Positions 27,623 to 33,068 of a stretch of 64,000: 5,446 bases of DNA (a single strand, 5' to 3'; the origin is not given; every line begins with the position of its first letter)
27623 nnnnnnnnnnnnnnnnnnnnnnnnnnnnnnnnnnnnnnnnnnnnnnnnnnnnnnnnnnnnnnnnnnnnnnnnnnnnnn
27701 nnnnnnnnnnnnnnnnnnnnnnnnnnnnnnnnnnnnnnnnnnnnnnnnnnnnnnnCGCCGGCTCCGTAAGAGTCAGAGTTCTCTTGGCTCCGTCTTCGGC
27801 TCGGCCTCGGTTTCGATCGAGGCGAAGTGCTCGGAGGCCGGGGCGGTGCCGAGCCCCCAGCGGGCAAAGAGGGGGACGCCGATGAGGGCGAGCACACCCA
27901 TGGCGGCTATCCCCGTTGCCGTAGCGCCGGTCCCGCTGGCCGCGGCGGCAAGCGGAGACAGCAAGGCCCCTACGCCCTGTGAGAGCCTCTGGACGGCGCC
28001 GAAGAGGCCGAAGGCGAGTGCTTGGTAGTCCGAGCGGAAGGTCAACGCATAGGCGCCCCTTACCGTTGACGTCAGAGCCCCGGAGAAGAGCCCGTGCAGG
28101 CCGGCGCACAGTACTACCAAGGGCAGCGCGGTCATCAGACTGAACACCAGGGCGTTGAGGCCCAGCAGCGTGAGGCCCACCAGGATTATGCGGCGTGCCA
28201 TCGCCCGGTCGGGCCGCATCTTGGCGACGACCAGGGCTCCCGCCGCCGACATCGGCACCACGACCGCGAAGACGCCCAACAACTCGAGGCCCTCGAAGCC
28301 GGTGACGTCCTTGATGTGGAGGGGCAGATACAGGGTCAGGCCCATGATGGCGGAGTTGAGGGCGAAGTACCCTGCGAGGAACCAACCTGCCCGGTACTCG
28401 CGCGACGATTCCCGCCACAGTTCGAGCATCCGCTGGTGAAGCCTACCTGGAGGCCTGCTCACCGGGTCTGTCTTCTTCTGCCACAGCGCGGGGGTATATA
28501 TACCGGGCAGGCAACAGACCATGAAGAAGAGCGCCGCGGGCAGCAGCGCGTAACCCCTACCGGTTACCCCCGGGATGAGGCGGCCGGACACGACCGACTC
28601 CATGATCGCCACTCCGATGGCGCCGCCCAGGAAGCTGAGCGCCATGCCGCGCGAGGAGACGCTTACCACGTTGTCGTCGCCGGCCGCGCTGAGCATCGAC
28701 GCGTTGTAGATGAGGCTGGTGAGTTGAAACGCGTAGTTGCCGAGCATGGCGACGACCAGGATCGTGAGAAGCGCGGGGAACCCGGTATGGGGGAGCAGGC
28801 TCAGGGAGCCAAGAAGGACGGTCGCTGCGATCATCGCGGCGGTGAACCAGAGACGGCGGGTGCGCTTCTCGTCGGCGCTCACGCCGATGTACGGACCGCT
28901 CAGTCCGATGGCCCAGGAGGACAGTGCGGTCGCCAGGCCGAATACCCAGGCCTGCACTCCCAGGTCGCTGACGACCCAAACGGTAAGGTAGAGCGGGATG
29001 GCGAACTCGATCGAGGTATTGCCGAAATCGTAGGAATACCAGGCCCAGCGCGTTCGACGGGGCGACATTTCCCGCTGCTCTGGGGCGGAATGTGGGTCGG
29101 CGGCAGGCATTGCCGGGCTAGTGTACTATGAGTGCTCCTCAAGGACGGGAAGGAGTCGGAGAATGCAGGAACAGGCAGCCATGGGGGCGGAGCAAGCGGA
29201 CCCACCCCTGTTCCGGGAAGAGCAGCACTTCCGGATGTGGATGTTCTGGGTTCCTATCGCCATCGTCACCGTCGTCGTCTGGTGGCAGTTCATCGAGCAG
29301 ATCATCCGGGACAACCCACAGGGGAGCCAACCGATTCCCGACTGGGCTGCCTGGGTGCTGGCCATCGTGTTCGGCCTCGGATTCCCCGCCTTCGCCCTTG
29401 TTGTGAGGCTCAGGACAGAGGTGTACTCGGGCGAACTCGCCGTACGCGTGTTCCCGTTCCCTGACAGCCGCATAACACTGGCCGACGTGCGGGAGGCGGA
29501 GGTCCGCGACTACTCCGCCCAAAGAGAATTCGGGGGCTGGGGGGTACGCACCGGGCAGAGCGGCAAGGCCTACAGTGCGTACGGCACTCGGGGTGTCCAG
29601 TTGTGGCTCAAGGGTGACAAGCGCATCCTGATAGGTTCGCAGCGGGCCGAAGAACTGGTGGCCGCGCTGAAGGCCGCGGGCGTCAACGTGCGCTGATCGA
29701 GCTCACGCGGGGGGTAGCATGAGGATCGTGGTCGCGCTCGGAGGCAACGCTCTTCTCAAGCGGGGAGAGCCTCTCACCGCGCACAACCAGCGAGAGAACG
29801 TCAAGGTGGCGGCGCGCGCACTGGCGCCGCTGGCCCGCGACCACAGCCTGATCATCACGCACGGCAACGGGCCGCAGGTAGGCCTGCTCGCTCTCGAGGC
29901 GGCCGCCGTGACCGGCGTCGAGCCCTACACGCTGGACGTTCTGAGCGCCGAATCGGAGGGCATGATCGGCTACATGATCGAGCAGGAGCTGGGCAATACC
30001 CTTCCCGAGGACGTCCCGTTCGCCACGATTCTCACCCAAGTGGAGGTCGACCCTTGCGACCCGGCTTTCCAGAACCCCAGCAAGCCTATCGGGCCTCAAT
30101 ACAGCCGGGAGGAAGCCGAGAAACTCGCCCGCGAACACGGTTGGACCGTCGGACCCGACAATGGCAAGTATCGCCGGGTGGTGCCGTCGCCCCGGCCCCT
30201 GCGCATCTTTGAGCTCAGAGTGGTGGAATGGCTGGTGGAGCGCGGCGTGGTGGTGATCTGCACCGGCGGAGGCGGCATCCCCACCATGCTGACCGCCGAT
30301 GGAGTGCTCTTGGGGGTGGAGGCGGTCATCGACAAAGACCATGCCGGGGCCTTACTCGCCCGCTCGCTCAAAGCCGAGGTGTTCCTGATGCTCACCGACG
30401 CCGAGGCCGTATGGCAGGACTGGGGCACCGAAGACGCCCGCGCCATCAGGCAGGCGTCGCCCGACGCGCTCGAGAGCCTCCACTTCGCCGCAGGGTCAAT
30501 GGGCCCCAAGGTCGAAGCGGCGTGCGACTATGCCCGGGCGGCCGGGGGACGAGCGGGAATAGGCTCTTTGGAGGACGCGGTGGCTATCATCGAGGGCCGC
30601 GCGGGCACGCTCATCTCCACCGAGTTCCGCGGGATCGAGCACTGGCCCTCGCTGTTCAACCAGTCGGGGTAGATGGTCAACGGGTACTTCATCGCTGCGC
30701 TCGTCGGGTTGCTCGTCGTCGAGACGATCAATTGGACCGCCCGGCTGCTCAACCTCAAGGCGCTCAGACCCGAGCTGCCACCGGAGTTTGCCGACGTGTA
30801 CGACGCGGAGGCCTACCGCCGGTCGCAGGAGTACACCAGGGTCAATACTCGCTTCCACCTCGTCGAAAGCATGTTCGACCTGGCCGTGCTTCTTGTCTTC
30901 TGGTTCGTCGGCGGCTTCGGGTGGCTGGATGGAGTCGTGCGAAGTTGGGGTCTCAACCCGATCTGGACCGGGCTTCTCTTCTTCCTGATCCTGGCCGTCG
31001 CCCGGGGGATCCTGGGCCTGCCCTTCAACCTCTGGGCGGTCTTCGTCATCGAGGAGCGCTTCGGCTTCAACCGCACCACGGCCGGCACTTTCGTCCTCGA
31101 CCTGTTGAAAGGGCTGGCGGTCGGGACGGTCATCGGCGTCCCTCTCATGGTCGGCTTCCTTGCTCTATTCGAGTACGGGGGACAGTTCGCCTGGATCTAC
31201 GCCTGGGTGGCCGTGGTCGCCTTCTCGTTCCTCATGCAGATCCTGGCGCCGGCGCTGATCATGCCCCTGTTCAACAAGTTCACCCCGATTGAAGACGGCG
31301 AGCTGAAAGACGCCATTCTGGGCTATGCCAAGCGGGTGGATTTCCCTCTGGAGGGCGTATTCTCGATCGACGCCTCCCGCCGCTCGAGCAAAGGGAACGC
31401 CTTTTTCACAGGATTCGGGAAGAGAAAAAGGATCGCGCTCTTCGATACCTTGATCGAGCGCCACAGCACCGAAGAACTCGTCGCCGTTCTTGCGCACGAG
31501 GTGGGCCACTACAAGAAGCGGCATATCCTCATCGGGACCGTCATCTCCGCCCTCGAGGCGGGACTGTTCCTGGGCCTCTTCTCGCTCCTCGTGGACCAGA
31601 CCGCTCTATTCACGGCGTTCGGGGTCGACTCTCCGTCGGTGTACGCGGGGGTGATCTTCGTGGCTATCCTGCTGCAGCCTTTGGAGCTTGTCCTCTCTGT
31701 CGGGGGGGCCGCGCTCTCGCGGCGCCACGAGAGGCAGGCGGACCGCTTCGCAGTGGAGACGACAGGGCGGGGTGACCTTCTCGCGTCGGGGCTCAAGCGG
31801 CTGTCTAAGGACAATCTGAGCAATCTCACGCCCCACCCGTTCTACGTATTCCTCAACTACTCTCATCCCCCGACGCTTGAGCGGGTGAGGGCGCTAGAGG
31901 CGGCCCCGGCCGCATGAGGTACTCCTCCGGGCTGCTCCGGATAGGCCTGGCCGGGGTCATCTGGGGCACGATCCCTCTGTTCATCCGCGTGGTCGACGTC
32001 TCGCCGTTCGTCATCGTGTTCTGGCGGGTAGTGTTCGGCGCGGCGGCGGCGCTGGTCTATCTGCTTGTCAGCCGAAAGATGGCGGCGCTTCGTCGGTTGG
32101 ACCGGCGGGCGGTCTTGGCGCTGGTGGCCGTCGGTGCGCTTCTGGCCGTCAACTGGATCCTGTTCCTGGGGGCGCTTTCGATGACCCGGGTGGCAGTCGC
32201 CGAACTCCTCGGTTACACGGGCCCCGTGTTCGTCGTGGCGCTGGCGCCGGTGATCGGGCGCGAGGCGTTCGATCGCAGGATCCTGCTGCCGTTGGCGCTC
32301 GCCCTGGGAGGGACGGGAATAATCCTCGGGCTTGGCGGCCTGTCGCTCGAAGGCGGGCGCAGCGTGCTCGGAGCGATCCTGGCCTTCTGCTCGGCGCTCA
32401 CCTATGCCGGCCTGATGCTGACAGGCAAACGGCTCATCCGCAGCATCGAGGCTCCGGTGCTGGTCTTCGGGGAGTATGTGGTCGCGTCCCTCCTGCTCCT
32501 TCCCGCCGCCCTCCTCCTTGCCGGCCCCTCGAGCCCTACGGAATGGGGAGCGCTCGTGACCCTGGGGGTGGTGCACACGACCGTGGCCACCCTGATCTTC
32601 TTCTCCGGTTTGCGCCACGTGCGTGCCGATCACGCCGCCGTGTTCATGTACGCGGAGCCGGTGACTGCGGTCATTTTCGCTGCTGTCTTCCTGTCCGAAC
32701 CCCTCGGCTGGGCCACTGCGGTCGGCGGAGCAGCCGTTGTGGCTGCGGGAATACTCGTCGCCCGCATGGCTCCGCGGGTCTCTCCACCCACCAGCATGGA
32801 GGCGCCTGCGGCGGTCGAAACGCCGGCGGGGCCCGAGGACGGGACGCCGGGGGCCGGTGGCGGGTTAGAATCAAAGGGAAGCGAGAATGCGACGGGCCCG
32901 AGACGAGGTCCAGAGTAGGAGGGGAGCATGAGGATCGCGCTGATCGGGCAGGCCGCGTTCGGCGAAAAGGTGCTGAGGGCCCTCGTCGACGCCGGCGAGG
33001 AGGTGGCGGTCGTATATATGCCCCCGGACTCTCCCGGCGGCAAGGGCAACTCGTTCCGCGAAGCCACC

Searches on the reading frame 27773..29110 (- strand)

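Call 35: search_protein_families(library=pfam, proteins=[window:27773-29110:-], max_evalue=0.00001)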
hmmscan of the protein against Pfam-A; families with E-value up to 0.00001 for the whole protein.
window:27773-29110:- (445 aa): 1 family
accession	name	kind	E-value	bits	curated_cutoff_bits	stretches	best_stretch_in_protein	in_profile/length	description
PF07690.21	MFS_1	-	5.2e-18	65.5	33.4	2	37-327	15-289/347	Major Facilitator Superfamily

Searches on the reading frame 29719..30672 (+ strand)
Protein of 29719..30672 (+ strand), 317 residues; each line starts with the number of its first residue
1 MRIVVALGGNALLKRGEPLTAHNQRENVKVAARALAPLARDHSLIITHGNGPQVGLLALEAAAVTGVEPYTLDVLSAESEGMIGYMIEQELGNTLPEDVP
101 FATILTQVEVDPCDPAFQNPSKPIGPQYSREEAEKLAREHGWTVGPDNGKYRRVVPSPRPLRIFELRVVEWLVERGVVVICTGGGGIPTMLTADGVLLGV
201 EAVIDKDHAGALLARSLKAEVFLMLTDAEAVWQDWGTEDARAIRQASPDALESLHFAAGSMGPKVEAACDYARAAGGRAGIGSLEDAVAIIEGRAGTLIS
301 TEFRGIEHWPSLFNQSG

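Call 7: search_protein_families(library=ncbifam, proteins=[window:29719-30672:+], max_evalue=0.00001)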
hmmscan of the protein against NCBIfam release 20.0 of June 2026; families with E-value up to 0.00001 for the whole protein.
window:29719-30672:+ (317 aa): 5 families
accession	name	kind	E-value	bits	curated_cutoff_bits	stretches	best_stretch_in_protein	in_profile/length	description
NF009008.0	PRK12354.1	subfamily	2.5e-140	467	361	1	1-305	1-304/308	carbamate kinase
TIGR00746.1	arcC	equivalog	2e-115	385.1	358.25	1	1-300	1-308/309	carbamate kinase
NF006926.0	PRK09411.1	equivalog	1.5e-106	355.9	416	1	2-300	3-296/297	carbamate kinase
NF009007.0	PRK12352.1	subfamily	1.9e-70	237.2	266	1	2-300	4-314/316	carbamate kinase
TIGR00761.1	argB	equivalog_domain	1.6e-06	27.8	151.3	0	204-275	154-225/231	acetylglutamate kinase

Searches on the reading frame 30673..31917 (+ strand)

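Call 35: search_protein_families(library=pfam, proteins=[window:30673-31917:+], max_evalue=0.00001)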
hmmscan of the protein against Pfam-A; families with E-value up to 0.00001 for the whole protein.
window:30673-31917:+ (414 aa): 2 families
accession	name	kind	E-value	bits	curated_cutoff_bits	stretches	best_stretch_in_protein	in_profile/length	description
PF16491.10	Peptidase_M48_N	-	3.4e-59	200.1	27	1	27-202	4-179/179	CAAX prenyl protease N-terminal, five membrane helices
PF01435.24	Peptidase_M48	-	6.5e-37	127.6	20.3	1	206-410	2-184/186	Peptidase family M48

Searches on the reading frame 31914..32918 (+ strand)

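Call 35: search_protein_families(library=pfam, proteins=[window:31914-32918:+], max_evalue=0.00001)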
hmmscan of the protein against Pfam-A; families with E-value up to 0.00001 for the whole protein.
window:31914-32918:+ (334 aa): 1 family
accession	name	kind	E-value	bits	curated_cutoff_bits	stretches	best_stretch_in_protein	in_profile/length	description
PF00892.27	EamA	-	2.5e-34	118.9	28.2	2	152-282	2-133/135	EamA-like transporter family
